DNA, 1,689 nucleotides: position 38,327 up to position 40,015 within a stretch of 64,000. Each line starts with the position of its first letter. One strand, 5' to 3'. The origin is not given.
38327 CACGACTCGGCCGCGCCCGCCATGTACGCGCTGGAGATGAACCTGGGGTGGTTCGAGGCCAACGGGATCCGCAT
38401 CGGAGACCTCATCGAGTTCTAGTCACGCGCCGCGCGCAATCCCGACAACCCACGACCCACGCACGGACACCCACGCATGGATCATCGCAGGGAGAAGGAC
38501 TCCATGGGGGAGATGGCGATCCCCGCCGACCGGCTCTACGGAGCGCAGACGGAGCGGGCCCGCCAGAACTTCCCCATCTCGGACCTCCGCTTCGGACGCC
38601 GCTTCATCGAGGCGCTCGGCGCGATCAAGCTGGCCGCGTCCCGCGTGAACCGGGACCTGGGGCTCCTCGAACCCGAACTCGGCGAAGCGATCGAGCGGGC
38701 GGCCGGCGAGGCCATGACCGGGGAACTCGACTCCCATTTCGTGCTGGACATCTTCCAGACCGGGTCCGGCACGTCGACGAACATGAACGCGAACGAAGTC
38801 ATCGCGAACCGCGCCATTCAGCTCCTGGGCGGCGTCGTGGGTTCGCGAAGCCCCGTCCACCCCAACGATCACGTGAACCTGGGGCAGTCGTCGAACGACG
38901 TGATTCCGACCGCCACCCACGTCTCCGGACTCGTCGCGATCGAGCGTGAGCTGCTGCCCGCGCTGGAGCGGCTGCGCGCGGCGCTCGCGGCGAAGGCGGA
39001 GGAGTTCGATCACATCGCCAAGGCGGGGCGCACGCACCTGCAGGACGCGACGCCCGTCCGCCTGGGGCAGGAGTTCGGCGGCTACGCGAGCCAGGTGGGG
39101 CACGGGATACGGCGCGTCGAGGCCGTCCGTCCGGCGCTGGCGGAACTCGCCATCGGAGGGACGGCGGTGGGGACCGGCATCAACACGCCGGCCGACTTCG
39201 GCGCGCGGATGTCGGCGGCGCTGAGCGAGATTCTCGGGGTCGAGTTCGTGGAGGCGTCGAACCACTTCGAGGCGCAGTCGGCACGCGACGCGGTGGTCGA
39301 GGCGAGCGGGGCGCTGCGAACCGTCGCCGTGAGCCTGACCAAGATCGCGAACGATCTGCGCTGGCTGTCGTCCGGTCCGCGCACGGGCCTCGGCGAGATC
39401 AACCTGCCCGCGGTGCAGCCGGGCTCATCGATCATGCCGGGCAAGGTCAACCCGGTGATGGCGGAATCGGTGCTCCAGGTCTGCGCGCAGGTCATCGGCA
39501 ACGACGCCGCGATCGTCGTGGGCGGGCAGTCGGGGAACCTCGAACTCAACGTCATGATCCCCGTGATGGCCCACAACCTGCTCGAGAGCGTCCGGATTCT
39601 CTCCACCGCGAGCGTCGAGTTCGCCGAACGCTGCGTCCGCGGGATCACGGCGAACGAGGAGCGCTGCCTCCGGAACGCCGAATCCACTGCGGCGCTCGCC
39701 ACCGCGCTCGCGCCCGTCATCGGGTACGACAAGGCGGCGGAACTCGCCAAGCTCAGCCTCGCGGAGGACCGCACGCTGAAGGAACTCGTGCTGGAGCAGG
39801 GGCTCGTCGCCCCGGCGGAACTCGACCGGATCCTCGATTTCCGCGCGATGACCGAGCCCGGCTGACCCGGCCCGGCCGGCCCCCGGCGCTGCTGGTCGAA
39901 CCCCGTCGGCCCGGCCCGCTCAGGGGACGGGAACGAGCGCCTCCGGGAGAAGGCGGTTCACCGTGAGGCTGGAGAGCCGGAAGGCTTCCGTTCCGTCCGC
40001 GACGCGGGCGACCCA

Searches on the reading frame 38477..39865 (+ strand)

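Call 60: search_protein_families(library=pfam, proteins=[window:38477-39865:+], max_evalue=0.00001)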
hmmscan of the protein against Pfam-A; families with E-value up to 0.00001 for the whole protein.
window:38477-39865:+ (462 aa): 2 families
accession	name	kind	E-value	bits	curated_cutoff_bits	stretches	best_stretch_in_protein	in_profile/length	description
PF00206.25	Lyase_1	-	5.7e-97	325.3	27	1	11-341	1-312/312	Lyase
PF10415.14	FumaraseC_C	-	3e-20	72.8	32.5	1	407-460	1-54/54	Fumarase C C-terminus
